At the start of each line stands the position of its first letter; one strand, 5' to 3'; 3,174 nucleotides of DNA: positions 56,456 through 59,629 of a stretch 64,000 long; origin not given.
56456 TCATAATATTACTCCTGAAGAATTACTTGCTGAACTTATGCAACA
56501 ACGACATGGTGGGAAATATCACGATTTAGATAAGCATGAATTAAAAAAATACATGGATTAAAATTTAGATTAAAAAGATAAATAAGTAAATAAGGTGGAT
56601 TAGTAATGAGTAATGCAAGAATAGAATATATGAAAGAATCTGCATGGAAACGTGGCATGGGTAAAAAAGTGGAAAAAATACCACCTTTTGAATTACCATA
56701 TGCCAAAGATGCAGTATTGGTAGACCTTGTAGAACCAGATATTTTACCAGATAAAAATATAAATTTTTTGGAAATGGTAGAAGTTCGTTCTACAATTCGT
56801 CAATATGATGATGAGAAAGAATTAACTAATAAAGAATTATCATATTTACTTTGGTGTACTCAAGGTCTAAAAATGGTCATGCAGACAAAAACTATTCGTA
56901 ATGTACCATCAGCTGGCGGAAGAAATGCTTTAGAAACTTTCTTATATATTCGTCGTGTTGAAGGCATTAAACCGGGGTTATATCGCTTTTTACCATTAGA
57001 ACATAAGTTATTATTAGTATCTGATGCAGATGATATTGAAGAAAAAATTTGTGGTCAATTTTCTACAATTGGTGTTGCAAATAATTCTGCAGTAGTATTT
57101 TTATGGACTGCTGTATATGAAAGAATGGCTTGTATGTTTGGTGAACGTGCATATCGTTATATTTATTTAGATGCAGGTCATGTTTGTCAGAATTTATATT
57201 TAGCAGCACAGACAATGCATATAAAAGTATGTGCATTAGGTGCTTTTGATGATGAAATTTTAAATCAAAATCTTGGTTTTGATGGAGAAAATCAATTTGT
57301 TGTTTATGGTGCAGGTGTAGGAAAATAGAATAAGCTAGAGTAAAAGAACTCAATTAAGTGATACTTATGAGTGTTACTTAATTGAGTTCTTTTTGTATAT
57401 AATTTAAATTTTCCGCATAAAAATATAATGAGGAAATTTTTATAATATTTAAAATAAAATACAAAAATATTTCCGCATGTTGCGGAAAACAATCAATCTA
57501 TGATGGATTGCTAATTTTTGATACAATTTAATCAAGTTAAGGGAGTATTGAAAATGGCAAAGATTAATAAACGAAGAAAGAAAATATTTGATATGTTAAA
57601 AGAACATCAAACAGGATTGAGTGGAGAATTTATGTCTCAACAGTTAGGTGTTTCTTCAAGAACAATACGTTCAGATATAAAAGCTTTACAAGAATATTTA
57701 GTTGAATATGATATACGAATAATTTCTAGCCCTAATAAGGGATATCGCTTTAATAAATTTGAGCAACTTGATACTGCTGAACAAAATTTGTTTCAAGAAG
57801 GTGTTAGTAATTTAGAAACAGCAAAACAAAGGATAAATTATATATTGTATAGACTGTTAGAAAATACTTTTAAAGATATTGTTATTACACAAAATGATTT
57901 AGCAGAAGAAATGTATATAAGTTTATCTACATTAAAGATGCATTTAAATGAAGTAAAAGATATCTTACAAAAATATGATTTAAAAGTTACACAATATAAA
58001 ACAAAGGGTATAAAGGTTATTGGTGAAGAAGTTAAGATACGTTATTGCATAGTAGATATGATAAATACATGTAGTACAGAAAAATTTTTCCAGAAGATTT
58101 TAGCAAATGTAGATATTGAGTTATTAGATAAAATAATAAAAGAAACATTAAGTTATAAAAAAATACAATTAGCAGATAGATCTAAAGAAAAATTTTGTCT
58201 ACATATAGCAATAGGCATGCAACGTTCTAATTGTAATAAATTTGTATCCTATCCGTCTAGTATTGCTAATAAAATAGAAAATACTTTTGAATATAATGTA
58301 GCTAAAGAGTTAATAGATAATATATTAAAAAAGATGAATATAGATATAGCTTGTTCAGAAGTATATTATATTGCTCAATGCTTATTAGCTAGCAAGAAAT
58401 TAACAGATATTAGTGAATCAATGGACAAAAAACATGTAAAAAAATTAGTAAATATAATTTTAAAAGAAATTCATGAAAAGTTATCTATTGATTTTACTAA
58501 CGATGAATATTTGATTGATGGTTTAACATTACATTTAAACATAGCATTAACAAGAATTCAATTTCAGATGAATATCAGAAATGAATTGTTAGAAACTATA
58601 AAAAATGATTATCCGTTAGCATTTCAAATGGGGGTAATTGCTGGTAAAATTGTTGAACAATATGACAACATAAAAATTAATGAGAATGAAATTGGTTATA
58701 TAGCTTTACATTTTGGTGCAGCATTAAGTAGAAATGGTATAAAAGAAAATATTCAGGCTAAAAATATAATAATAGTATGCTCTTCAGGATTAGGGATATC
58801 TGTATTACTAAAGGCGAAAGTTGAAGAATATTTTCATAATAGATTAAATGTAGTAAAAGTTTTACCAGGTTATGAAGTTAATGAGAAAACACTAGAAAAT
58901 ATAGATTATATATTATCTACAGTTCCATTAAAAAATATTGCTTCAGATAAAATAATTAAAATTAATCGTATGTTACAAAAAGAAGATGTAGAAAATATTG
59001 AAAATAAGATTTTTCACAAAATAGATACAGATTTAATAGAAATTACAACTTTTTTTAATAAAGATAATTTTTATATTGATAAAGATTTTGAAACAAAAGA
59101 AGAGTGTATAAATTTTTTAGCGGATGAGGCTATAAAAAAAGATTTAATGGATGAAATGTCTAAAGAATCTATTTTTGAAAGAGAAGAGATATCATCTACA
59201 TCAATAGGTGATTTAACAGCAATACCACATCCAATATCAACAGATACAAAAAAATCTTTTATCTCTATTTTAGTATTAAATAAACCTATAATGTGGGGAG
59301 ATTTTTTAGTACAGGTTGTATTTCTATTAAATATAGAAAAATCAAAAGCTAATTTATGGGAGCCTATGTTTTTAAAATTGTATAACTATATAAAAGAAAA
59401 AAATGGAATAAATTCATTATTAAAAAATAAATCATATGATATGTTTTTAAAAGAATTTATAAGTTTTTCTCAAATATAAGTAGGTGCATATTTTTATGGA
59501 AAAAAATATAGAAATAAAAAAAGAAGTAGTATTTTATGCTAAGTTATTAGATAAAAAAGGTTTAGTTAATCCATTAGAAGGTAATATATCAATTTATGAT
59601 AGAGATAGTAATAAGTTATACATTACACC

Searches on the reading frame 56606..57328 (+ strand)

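Call 3: search_protein_families(library=pfam, proteins=[window:56606-57328:+], max_evalue=0.01)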
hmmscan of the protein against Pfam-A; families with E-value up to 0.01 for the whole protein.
window:56606-57328:+ (240 aa): 1 family
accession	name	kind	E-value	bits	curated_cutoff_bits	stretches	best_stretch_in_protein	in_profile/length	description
PF00881.29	Nitroreductase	-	5.8e-23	82.3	23.5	1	60-240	3-167/167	Nitroreductase family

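Call 4: search_protein_families(library=ncbifam, proteins=[window:56606-57328:+], max_evalue=0.01)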
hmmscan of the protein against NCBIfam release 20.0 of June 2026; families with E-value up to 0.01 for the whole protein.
window:56606-57328:+ (240 aa): 2 families
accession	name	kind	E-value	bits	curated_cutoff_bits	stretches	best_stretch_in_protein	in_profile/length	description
TIGR03605.1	antibiot_sagB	domain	2.9e-38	131.1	78.4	1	76-240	3-173/173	SagB family peptide dehydrogenase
TIGR04511.1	SagB_rel_DH_2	exception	1.4e-27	96.8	240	1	47-239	166-367/380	putative peptide maturation dehydrogenase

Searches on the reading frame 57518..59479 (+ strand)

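Call 3: search_protein_families(library=pfam, proteins=[window:57518-59479:+], max_evalue=0.01)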
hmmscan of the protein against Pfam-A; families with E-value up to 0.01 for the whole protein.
window:57518-59479:+ (653 aa): 7 families
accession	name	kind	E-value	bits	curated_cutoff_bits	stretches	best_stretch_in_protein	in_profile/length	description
PF00874.25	PRD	-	2.5e-32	111.5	23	2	314-402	3-90/90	PRD domain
PF00359.27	PTS_EIIA_2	-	1.2e-24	87.4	27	1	512-645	2-139/144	Phosphoenolpyruvate-dependent sugar phosphotransferase system, EIIA 2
PF08279.18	HTH_11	-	7e-18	64.7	25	1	19-77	1-55/55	HTH domain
PF05043.19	Mga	-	2.5e-15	57.3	21.1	2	108-179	16-84/87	Mga helix-turn-helix domain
PF08220.18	HTH_DeoR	-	8.3e-05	22.7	21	1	19-59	1-40/57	DeoR-like helix-turn-helix domain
PF02302.22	PTS_IIB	-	0.00018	22.5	23.6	1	416-494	1-87/90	PTS system, Lactose/Cellobiose specific IIB subunit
PF13412.12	HTH_24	-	0.0014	18.6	21.9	0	122-145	17-40/48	Winged helix-turn-helix DNA-binding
